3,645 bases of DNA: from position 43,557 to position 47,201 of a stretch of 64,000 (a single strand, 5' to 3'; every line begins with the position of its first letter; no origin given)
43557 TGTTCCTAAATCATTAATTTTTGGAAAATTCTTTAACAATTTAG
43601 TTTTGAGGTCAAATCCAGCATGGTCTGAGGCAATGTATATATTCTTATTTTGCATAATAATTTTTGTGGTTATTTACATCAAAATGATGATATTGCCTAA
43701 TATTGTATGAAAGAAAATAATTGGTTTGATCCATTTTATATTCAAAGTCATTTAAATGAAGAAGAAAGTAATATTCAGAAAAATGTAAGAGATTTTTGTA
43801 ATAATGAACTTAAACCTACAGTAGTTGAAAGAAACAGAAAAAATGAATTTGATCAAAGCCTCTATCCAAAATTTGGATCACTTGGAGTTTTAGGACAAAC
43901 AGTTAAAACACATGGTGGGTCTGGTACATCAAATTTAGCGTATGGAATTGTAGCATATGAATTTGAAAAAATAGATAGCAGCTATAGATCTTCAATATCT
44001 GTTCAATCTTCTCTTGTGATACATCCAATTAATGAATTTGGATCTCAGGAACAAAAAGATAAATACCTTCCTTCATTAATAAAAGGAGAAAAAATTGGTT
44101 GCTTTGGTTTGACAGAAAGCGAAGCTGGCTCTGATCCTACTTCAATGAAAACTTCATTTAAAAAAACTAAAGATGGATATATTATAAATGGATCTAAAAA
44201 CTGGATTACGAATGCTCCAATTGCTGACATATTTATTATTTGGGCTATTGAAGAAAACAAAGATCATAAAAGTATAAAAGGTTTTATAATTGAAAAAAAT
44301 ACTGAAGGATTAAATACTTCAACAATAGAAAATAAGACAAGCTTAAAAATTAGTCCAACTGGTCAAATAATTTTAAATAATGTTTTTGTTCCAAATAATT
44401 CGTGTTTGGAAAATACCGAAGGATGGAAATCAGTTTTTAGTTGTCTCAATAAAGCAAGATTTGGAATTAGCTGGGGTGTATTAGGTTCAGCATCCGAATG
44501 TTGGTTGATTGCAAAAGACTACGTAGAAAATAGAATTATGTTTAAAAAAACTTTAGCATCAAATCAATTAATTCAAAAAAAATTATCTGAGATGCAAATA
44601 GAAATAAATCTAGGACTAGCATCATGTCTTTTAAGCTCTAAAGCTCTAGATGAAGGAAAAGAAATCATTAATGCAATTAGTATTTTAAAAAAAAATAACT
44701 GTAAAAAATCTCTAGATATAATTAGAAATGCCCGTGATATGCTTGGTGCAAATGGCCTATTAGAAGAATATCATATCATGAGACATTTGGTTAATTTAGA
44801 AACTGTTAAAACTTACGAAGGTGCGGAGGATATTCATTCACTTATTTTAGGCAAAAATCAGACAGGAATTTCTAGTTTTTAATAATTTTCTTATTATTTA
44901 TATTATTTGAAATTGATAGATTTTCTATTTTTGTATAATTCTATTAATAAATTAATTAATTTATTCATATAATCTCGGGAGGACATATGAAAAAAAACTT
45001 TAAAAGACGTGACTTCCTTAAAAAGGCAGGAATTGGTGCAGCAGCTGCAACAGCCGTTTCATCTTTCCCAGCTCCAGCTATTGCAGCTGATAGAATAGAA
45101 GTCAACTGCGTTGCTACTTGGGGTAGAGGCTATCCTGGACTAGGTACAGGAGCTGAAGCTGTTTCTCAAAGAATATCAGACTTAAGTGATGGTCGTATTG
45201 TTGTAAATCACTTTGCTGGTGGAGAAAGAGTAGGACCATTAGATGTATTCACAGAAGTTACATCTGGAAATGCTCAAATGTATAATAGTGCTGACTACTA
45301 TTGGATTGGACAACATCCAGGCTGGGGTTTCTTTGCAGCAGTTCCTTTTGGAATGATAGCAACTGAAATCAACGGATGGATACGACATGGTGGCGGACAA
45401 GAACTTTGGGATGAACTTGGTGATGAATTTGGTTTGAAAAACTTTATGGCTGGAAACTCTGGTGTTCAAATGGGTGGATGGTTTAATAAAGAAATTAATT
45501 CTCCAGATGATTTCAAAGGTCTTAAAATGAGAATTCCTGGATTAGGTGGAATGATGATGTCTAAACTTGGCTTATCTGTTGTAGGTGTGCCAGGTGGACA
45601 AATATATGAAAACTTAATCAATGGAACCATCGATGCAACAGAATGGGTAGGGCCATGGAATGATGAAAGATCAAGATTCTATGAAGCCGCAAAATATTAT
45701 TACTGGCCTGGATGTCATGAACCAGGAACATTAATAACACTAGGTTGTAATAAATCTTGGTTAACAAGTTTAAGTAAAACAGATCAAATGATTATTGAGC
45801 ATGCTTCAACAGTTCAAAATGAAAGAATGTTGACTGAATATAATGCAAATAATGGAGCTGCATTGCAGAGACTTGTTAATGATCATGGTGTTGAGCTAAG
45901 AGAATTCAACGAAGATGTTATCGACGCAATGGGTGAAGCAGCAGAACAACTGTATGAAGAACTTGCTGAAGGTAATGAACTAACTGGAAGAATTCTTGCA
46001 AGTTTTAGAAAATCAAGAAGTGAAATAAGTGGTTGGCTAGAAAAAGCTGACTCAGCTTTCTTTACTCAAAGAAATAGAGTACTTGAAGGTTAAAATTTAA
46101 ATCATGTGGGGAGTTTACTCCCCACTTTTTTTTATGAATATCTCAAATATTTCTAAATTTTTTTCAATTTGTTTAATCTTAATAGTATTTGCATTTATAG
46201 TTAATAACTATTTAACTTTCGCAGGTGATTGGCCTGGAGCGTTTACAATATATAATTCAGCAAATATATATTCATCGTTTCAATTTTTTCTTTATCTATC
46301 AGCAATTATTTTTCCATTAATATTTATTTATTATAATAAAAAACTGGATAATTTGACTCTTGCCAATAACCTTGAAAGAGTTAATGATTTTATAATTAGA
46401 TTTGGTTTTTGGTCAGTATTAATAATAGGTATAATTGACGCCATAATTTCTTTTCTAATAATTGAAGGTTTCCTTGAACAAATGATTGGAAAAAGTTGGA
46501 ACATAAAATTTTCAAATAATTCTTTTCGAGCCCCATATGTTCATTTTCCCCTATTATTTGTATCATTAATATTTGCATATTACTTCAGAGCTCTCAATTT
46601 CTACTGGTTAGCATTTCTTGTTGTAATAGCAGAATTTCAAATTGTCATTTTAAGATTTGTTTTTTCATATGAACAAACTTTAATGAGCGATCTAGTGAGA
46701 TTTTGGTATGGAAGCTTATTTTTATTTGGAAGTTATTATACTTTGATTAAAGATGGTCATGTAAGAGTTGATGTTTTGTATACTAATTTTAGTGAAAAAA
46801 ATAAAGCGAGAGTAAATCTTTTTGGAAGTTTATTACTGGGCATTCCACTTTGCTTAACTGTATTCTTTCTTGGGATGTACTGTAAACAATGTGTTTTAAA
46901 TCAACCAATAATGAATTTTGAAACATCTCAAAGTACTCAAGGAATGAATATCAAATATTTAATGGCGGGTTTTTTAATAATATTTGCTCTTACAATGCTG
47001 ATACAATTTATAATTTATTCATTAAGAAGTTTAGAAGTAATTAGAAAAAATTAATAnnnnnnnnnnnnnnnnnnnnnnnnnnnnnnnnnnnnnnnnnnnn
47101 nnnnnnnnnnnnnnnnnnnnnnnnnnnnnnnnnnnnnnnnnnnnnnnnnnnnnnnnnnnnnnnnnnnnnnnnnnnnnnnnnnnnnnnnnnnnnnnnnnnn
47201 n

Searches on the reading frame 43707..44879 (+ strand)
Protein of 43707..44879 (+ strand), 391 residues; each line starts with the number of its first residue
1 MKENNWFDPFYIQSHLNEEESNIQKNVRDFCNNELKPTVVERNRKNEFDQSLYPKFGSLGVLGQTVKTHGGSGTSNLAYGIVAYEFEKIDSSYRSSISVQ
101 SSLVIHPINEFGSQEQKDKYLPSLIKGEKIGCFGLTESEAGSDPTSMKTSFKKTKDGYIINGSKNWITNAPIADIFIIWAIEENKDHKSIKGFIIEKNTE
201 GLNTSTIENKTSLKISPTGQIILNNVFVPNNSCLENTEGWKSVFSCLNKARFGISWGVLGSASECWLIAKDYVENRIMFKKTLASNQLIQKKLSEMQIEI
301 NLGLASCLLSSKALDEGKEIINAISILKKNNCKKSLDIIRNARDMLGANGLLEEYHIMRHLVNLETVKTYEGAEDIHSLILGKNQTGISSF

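Call 3: search_protein_families(library=pfam, proteins=[window:43707-44879:+], max_evalue=0.01)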
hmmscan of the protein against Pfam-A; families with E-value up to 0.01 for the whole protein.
window:43707-44879:+ (391 aa): 5 families
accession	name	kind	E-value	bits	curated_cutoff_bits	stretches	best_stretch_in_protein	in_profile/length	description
PF02771.21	Acyl-CoA_dh_N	-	4.3e-30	104.8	22.9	1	17-128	1-113/113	Acyl-CoA dehydrogenase, N-terminal domain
PF00441.29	Acyl-CoA_dh_1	-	2.3e-24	86.7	22.4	1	238-384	2-148/150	Acyl-CoA dehydrogenase, C-terminal domain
PF02770.24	Acyl-CoA_dh_M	-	7.2e-24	84.2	33.3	1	132-226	1-97/97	Acyl-CoA dehydrogenase, middle domain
PF11794.13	HpaB_N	-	6.8e-06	26.3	35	1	151-231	171-266/270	4-hydroxyphenylacetate 3-hydroxylase N terminal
PF08028.16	Acyl-CoA_dh_2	-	0.00063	20.5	22.7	1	254-373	3-132/134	Acyl-CoA dehydrogenase, C-terminal domain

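Call 60: search_solved_structures(query=window:43707-44879:+, max_evalue=1e-20)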
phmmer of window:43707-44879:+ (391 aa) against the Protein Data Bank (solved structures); distinct sequences matched with E-value up to 1e-20: 69 (the best 60 are shown).
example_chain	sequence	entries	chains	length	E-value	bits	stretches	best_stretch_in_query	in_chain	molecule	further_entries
4w9u_A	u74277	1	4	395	8.1e-123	413.7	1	6-391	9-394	Acyl-CoA dehydrogenase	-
3d6b_A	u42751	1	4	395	2.6e-122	412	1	5-391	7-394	Glutaryl-CoA dehydrogenase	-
3eom_A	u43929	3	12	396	2.7e-122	412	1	5-391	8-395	Glutaryl-CoA dehydrogenase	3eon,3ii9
3gnc_A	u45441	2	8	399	2.7e-122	412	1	5-391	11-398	Glutaryl-CoA dehydrogenase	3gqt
1sir_A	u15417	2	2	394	2.7e-121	408.7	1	3-391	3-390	Glutaryl-CoA dehydrogenase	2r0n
1siq_A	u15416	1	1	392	4e-121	408.1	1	4-391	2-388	Glutaryl-CoA dehydrogenase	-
2r0m_A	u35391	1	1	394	7.1e-121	407.3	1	3-391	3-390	Glutaryl-CoA dehydrogenase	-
2eba_A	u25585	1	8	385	1.5e-93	317.4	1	9-391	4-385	Putative glutaryl-CoA dehydrogenase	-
3sf6_A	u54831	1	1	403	2.7e-85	290.2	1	11-391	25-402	Glutaryl-CoA dehydrogenase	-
3swo_A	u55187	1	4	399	1e-80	275.2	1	14-391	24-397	Glutaryl-CoA dehydrogenase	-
2ix5_A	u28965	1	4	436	1.1e-60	209.2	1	8-391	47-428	ACYL-COENZYME A OXIDASE 4, PEROXISOMAL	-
2ix6_A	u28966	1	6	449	1.2e-60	209.1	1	8-391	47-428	ACYL-COENZYME A OXIDASE 4, PEROXISOMAL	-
5lnx_A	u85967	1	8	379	8.3e-54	186.6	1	15-385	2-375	Acyl-CoA dehydrogenase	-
1buc_A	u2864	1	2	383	1.9e-53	185.4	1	18-382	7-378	BUTYRYL-COA DEHYDROGENASE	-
4o5m_A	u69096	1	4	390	2.1e-52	182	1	15-383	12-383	Isovaleryl-CoA dehydrogenase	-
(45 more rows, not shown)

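Call 61: search_protein_families(library=ncbifam, proteins=[window:43707-44879:+], max_evalue=0.00001)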
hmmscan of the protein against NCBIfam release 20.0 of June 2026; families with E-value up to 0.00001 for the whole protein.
window:43707-44879:+ (391 aa): 19 families
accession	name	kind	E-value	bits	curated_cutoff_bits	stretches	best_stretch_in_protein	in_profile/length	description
NF052270.1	Staph_DH_FadE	equivalog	5.9e-70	236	600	1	8-391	13-399/400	acyl-CoA dehydrogenase FadE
NF042972.1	AcrlCoAredClosAcrC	equivalog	3.3e-63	213.6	640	1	14-383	3-374/378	acryloyl-CoA reductase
NF045552.1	GlutCoADH_Des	equivalog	9.8e-60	202.7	470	1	15-388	4-382/387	glutaryl-CoA dehydrogenase Acd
NF058590.1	AcCoDHFadEBacil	equivalog_domain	2.5e-57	194.7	600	1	9-303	14-309/586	acyl-CoA dehydrogenase FadE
NF053553.1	prodigi_MBC_PigA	equivalog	5.3e-49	167.3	500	1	15-383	4-377/381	prodigiosin MBC biosynthesis dehydrogenase PigA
NF045652.1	ProlPCPDhRedW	equivalog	8.6e-44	149.9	650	1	19-353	3-342/376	L-prolyl-[peptidyl-carrier protein] dehydrogenase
NF043006.1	CyhCrbnylCoADH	equivalog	8.1e-40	137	650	1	17-384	5-374/380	cyclohexane-1-carbonyl-CoA dehydrogenase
NF042439.1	SulpropCoADesulf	equivalog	5.4e-39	134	600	1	24-361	1-346/379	3-sulfinopropanoyl-CoA desulfinase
NF008997.0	PRK12341.1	equivalog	2.1e-34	119.2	537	1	31-382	25-373/382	acyl-CoA dehydrogenase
TIGR03207.1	cyc_hxne_CoA_dh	equivalog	1.9e-29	102.6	575.35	1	16-384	1-370/372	cyclohexanecarboxyl-CoA dehydrogenase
NF002885.1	PRK03354.1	equivalog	1.5e-25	90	540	1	110-384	98-372/378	crotonobetainyl-CoA dehydrogenase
NF007000.1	PRK09463.1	subfamily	3.5e-24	85.1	600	1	52-352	78-399/726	acyl-CoA dehydrogenase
TIGR03204.1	pimC_large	equivalog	4.7e-19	68.5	623.85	1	65-304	59-296/395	pimeloyl-CoA dehydrogenase large subunit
NF009586.0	PRK13026.1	subfamily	6.1e-19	67.8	608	1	67-349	129-431/777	acyl-CoA dehydrogenase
TIGR03203.1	pimD_small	equivalog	6.9e-19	68.2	652.7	1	45-378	35-369/378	pimeloyl-CoA dehydrogenase small subunit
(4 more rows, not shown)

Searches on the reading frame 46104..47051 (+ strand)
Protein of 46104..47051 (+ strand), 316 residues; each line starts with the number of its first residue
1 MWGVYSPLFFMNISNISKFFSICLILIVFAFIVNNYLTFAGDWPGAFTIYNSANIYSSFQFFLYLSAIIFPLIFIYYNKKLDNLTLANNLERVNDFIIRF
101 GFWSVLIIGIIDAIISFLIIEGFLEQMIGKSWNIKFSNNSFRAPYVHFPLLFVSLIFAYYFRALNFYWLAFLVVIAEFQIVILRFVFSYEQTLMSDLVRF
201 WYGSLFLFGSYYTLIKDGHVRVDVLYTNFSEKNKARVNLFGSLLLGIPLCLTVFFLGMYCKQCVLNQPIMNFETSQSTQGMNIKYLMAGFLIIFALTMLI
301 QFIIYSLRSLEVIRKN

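Call 3: search_protein_families(library=pfam, proteins=[window:46104-47051:+], max_evalue=0.01)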
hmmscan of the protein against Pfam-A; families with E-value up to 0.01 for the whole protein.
window:46104-47051:+ (316 aa): 1 family
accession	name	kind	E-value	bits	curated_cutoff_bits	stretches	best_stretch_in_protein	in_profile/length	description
PF04290.18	DctQ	-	4e-11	43.4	28.3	1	180-305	8-124/132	Tripartite ATP-independent periplasmic transporters, DctQ component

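Call 61: search_protein_families(library=ncbifam, proteins=[window:46104-47051:+], max_evalue=0.00001)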
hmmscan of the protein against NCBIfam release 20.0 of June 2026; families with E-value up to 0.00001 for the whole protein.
window:46104-47051:+ (316 aa): 0 families
